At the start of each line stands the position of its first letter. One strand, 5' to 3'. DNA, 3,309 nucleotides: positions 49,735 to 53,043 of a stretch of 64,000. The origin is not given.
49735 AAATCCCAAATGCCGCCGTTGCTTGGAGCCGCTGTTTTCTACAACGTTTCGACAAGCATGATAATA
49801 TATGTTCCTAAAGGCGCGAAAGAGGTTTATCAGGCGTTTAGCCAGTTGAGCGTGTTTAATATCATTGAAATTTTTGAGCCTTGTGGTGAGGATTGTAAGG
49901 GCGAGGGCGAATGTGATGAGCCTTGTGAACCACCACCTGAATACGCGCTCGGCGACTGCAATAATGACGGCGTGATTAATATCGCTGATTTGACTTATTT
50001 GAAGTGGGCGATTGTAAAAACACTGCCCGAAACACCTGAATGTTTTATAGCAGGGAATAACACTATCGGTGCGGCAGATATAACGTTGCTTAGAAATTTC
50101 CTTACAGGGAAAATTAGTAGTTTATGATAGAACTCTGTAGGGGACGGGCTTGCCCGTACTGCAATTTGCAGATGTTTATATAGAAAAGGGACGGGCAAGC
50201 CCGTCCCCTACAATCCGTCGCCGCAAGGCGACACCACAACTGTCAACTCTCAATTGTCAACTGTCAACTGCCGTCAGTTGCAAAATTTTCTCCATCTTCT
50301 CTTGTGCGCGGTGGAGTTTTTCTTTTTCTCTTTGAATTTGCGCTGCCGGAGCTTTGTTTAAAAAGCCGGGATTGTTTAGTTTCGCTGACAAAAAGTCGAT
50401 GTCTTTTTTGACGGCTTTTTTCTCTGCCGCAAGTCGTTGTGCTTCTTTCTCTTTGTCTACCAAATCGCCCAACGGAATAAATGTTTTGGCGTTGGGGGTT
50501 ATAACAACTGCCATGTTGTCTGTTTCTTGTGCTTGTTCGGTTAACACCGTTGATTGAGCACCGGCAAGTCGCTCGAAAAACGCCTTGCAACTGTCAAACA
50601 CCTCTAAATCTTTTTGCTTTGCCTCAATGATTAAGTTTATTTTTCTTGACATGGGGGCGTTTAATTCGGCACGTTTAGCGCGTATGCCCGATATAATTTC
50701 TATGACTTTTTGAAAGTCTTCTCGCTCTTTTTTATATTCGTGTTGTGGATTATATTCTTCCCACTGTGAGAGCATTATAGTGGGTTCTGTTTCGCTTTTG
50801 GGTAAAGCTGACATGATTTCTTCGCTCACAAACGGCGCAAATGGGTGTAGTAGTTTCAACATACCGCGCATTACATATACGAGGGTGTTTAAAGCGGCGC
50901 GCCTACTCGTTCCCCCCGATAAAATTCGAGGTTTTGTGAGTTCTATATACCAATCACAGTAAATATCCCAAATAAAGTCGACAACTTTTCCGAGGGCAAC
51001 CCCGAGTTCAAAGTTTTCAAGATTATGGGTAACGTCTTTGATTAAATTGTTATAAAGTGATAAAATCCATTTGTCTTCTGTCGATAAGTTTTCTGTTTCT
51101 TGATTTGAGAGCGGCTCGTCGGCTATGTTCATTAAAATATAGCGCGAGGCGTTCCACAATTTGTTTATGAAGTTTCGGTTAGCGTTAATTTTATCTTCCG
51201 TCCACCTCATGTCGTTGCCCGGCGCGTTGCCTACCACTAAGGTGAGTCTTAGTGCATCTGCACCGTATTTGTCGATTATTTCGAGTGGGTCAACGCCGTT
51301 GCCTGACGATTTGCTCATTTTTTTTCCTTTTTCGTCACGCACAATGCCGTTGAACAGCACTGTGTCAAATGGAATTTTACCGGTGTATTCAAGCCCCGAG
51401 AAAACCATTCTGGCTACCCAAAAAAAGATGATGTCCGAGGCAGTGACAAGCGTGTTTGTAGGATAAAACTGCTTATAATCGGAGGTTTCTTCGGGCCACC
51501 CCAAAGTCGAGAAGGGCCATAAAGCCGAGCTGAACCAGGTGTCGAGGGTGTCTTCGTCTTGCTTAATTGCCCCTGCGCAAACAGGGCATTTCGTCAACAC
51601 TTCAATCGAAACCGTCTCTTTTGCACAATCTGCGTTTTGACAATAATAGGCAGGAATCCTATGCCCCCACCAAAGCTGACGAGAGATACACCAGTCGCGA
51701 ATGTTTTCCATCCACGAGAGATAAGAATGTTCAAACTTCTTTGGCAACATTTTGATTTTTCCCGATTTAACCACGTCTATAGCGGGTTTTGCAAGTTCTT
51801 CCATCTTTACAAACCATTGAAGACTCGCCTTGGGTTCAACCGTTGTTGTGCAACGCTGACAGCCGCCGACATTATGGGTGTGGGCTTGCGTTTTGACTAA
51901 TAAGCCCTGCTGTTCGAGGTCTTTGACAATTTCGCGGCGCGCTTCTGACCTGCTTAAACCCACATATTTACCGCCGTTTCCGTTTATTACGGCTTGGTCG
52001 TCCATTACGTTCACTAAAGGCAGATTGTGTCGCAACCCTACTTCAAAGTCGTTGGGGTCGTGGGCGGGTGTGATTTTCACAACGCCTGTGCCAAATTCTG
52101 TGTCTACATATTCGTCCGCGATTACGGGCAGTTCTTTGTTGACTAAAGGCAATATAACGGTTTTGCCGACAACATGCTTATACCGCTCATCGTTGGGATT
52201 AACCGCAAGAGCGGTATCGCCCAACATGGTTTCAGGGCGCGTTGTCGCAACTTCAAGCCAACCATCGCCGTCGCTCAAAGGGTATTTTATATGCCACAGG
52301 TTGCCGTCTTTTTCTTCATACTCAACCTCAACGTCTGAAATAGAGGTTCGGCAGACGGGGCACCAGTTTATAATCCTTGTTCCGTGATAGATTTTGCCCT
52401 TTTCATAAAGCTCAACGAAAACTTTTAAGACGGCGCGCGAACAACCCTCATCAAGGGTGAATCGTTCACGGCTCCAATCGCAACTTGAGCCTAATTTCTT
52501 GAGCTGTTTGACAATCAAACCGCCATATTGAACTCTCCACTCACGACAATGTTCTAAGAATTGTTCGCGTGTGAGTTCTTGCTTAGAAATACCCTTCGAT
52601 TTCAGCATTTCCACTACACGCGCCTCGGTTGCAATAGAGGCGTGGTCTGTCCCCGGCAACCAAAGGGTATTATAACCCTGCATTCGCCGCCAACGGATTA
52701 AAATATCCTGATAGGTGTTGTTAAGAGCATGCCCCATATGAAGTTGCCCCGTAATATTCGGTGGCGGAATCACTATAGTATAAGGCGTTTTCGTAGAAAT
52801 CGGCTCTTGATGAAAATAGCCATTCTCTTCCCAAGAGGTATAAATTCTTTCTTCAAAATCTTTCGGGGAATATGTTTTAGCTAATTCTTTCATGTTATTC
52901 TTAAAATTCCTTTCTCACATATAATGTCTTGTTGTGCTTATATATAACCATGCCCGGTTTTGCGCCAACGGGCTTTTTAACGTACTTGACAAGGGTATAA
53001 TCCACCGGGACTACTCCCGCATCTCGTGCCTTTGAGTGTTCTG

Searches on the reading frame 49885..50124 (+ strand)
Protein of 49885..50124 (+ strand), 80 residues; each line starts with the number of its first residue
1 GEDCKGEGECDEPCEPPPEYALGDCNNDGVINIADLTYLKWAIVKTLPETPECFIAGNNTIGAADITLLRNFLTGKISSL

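Call 44: search_protein_families(library=pfam, proteins=[window:49885-50124:+], max_evalue=10)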
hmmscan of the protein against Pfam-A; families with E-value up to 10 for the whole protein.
seq(80 aa): 2 families
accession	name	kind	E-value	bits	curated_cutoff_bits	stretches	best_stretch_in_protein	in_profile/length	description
PF00404.24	Dockerin_1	-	3.4e-06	27.6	22.9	1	22-44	1-23/57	Dockerin type I domain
PF13499.12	EF-hand_7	-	0.22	12.3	30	1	24-41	12-30/67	EF-hand domain pair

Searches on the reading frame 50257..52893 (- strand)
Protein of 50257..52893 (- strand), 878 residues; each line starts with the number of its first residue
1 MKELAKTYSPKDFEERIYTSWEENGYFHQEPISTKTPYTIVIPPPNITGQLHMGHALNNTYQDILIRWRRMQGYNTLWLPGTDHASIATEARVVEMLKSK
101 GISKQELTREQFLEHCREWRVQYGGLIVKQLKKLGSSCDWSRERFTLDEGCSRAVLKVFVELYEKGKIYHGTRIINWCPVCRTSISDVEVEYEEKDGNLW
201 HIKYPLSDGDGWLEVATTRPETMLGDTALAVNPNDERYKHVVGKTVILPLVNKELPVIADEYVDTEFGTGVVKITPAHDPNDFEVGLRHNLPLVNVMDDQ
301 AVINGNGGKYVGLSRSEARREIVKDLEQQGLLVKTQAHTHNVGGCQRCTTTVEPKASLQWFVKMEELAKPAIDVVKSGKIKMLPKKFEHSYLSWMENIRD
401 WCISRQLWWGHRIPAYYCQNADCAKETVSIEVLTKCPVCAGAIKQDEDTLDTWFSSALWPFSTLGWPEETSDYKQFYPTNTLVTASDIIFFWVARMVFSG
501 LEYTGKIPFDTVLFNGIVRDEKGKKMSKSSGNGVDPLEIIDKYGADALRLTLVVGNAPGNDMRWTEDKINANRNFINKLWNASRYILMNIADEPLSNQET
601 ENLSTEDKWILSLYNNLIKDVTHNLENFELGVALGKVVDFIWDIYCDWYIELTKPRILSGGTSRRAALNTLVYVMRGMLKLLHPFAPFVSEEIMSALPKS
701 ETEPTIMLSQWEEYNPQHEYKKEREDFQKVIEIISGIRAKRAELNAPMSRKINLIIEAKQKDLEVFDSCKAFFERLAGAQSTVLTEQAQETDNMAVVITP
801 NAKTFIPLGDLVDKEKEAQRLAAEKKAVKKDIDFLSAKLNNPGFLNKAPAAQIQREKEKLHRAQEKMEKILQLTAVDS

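Call 7: search_protein_families(library=pfam, proteins=[window:50257-52893:-])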
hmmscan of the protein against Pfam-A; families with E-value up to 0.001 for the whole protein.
window:50257-52893:- (878 aa): 6 families
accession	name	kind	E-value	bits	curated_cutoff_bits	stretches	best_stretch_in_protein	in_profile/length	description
PF00133.28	tRNA-synt_1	-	6.3e-140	467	22.7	1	17-564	2-413/414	tRNA synthetases class I (I, L, M and V)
PF08264.19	Anticodon_1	-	7.2e-36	123.7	25.1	1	607-754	1-146/148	Anticodon-binding domain of tRNA ligase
PF09334.17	tRNA-synt_1g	-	4e-24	85.5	20.1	3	45-191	8-136/391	tRNA synthetases class I (M)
PF13603.12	tRNA-synt_1_2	-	4e-11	43.2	25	1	243-299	86-142/185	Leucyl-tRNA synthetase, editing domain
PF10458.14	Val_tRNA-synt_C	-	1.7e-10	41.5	25.9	1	815-872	3-60/66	Valyl tRNA synthetase tRNA binding arm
PF01406.26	tRNA-synt_1e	-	0.00038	20.4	27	0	512-555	241-283/301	tRNA synthetases class I (C) catalytic domain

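Call 8: search_protein_families(library=ncbifam, proteins=[window:50257-52893:-])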
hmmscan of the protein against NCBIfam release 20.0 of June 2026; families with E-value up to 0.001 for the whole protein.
window:50257-52893:- (878 aa): 17 families
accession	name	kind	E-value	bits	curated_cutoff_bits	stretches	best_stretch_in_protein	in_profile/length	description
NF004349.1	PRK05729.1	equivalog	0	1190.5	704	1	6-871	2-857/860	valine--tRNA ligase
TIGR00422.1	valS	equivalog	0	1079.3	612.1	1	5-860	2-862/863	valine--tRNA ligase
NF011492.0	PRK14900.1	equivalog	0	1016.9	1783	1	2-870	7-886/1044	valine--tRNA ligase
NF009687.0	PRK13208.1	equivalog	3.2e-191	637.5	738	1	2-792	4-796/801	valine--tRNA ligase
TIGR00392.1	ileS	equivalog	3e-129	432.6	621.4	3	433-752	520-844/861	isoleucine--tRNA ligase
NF000540.1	alt_ValS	exception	3.8e-99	332.8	900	1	12-767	8-811/827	valine--tRNA ligase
NF040702.1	ileS_w_GNAT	exception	1.3e-75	254.9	1999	3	444-759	702-1014/1100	isoleucine--tRNA ligase, N-acetyltransferase domain-containing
NF000258.1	MupB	exception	1.4e-75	254.9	1900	3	432-749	495-811/1033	mupirocin-resistant isoleucine--tRNA ligase MupB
NF000257.1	MupA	exception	2.1e-73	247.6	1900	2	256-743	293-803/1024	mupirocin-resistant isoleucine--tRNA ligase MupA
NF008957.0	PRK12300.1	subfamily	1.8e-70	238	677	3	9-236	5-241/946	leucine--tRNA ligase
TIGR00395.1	leuS_arch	equivalog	7.6e-60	202.9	648.5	4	12-236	2-235/938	leucine--tRNA ligase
TIGR00396.1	leuS_bact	equivalog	3.5e-59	200.8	548.4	3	523-745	603-801/843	leucine--tRNA ligase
TIGR00398.1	metG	equivalog_domain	6.4e-34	117.6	336.35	3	509-729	312-528/530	methionine--tRNA ligase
NF008900.0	PRK12267.1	equivalog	1.2e-32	113.2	598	2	453-731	228-511/648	methionine--tRNA ligase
NF001100.0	PRK00133.1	equivalog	1.8e-22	79.6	587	2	345-731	175-532/676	methionine--tRNA ligase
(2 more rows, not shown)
